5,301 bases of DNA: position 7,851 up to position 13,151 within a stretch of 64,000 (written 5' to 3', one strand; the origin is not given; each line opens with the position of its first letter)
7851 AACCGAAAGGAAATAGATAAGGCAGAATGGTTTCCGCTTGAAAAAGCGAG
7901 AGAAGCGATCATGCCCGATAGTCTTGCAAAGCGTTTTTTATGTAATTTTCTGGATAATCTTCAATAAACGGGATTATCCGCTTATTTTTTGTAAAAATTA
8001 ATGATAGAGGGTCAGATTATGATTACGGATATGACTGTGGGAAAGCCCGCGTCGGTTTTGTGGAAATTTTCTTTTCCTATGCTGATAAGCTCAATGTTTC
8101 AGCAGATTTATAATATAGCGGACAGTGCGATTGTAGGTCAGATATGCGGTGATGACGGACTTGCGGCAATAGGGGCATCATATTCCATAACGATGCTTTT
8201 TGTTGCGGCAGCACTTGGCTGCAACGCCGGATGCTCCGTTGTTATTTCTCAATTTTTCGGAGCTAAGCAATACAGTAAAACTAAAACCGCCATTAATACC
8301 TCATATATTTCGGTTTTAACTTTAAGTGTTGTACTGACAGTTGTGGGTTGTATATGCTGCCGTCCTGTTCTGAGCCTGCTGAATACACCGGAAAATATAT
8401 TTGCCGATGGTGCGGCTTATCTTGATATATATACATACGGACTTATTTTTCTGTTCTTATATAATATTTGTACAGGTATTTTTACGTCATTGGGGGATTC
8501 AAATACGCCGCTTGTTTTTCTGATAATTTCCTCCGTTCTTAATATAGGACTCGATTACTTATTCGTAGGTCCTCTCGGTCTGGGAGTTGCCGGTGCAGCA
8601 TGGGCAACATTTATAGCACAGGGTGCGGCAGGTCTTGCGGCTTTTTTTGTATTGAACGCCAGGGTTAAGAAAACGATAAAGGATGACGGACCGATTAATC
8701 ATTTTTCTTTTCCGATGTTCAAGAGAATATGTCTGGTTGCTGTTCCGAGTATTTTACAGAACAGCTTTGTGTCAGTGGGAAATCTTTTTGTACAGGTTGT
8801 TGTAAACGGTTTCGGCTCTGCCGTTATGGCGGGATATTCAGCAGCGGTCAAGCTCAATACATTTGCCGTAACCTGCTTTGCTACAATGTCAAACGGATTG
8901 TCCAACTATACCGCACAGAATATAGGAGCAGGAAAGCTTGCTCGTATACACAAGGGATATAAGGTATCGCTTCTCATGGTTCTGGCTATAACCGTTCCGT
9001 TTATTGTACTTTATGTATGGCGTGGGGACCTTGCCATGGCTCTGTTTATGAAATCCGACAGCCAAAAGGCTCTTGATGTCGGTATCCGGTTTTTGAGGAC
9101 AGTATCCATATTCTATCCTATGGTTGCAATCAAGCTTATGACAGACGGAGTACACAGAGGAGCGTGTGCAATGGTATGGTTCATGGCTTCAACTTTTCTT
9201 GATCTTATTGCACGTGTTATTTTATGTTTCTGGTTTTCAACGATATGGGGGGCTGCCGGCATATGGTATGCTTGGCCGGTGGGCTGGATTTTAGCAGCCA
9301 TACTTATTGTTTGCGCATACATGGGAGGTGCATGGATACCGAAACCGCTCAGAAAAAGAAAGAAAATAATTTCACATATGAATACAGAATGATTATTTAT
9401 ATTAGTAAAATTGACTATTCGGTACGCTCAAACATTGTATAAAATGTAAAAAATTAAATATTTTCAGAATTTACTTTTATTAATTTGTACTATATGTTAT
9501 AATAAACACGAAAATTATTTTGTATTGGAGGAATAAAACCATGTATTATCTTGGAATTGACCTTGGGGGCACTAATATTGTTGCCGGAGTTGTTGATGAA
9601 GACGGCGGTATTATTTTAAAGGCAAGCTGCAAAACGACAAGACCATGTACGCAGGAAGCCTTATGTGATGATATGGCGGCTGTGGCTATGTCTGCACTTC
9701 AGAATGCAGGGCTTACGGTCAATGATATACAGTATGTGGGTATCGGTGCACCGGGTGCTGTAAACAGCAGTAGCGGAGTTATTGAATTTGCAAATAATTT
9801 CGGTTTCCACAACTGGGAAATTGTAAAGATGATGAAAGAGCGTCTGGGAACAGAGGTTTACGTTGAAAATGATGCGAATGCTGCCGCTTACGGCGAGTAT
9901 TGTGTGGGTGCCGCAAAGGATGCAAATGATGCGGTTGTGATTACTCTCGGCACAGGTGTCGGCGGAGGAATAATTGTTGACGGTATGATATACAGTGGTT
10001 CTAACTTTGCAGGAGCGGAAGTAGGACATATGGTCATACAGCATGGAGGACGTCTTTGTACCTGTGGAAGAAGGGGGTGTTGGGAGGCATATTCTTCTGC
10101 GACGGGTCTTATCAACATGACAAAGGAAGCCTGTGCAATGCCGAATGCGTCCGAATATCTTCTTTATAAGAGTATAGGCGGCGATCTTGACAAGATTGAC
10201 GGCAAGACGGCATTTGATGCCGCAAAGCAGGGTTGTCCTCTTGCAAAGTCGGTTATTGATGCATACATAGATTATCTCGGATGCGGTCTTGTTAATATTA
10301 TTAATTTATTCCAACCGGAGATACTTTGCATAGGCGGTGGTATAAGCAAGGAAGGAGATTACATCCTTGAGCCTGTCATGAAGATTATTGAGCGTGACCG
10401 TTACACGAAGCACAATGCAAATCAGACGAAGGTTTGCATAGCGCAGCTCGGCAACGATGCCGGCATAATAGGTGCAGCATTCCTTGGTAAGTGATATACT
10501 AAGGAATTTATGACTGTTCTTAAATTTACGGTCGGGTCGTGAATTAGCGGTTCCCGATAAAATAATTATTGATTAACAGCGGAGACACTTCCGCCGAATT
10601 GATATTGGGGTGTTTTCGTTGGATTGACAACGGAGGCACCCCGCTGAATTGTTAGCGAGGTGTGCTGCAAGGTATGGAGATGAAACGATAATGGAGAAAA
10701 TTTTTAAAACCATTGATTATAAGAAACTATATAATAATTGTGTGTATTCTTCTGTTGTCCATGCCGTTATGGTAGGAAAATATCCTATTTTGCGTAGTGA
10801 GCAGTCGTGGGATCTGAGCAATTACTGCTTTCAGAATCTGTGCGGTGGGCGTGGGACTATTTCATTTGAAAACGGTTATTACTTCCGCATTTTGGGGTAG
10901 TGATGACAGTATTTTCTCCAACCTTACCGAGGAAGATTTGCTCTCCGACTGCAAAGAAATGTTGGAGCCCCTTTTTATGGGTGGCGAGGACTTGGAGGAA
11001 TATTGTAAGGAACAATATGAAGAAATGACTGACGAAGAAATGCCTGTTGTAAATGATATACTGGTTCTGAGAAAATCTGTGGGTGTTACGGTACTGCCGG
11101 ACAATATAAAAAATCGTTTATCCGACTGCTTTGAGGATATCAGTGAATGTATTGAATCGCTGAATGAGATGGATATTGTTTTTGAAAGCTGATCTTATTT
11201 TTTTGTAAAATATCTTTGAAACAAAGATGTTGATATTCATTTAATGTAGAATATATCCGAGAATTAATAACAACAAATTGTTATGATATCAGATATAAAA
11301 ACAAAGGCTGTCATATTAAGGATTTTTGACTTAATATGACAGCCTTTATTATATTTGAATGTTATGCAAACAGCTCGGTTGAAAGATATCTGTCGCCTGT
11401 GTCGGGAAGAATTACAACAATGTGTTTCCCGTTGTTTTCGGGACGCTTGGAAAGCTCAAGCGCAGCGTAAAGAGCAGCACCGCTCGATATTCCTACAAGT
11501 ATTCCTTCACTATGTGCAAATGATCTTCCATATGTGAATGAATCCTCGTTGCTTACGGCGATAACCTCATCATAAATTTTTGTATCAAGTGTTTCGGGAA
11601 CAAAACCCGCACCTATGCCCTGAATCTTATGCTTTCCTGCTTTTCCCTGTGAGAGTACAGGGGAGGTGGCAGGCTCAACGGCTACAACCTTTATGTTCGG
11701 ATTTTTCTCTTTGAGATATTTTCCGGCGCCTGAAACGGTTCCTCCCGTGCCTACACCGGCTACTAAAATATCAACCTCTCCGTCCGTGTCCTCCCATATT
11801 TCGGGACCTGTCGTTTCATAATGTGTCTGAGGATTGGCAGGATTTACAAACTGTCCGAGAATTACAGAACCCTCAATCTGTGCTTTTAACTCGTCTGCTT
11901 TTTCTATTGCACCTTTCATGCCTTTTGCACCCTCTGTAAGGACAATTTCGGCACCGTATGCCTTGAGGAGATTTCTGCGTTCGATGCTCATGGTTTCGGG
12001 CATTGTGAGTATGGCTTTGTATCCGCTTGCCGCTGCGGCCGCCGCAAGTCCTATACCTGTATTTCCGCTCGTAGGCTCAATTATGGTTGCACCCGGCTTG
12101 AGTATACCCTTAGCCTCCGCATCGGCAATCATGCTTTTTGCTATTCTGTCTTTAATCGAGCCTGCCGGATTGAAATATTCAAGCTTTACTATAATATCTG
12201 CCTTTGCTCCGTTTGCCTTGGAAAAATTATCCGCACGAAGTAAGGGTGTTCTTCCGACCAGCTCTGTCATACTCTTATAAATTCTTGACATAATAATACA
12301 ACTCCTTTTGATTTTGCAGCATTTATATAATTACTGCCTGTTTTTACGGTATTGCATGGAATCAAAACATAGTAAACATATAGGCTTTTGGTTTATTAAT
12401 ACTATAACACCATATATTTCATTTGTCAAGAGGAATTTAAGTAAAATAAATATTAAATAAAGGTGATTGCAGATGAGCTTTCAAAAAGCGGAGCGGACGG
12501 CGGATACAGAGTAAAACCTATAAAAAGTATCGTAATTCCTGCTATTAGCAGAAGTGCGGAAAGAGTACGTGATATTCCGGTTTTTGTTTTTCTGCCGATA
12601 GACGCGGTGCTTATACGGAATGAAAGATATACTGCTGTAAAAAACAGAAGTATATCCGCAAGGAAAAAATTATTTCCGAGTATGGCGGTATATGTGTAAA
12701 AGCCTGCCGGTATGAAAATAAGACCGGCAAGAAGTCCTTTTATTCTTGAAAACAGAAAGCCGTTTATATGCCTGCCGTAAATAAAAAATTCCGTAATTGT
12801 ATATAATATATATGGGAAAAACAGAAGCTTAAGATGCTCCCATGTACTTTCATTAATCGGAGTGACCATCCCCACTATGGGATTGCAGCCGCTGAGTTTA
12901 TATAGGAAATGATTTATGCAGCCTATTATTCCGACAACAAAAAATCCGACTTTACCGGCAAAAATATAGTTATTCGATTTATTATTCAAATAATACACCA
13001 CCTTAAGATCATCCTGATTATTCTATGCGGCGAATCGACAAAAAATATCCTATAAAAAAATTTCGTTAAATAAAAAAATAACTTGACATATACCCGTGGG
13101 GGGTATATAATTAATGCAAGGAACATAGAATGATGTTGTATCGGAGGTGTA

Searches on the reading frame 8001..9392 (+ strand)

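Call 54: search_protein_families(library=pfam, proteins=[window:8001-9392:+])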
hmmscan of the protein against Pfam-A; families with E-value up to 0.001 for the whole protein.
window:8001-9392:+ (463 aa): 2 families
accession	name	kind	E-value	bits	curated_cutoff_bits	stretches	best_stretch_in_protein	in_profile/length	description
PF01554.23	MatE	-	6.5e-51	172.7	24.9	2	26-187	1-161/161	MatE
PF03023.19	MurJ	-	6.6e-11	41.9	27.4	1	82-224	261-405/451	Lipid II flippase MurJ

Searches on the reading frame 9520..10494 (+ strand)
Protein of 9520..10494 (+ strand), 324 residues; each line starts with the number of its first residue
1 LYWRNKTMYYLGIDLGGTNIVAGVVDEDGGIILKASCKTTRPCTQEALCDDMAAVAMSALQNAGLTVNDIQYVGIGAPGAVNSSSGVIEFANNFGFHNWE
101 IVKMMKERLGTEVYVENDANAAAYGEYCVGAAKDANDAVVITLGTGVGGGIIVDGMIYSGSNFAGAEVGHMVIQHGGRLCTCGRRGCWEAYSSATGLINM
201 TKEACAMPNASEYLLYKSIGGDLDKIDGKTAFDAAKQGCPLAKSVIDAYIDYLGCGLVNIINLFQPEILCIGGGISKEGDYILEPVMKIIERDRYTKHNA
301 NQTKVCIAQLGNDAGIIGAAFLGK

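Call 54: search_protein_families(library=pfam, proteins=[window:9520-10494:+])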
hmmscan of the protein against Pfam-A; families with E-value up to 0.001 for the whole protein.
window:9520-10494:+ (324 aa): 2 families
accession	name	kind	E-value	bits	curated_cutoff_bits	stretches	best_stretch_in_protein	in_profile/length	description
PF00480.26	ROK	-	2.8e-70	237.6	22.9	1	10-322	1-290/294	ROK family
PF01869.26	BcrAD_BadFG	-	4.2e-05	23.6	31.5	1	11-146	1-117/271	BadF/BadG/BcrA/BcrD ATPase family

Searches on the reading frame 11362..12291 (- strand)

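Call 54: search_protein_families(library=pfam, proteins=[window:11362-12291:-])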
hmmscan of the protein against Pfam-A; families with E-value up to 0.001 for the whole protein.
window:11362-12291:- (309 aa): 1 family
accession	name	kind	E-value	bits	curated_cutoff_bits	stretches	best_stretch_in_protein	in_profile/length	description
PF00291.31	PALP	-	1.8e-82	277.5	35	1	9-297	2-295/295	Pyridoxal-phosphate dependent enzyme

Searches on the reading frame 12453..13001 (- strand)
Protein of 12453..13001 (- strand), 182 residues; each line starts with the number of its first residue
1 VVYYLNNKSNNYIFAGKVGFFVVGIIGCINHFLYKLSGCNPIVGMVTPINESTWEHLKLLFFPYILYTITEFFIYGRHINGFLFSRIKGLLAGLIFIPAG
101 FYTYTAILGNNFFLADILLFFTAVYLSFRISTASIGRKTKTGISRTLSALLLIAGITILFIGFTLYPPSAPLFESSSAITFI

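Call 76: search_protein_families(library=pfam, proteins=[window:12453-13001:-], max_evalue=0.00001)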
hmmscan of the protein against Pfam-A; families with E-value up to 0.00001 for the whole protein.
window:12453-13001:- (182 aa): 1 family
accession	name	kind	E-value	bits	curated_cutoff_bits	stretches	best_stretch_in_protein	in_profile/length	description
PF20122.4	DUF6512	-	1.8e-27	97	26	1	6-176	6-174/181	Family of unknown function (DUF6512)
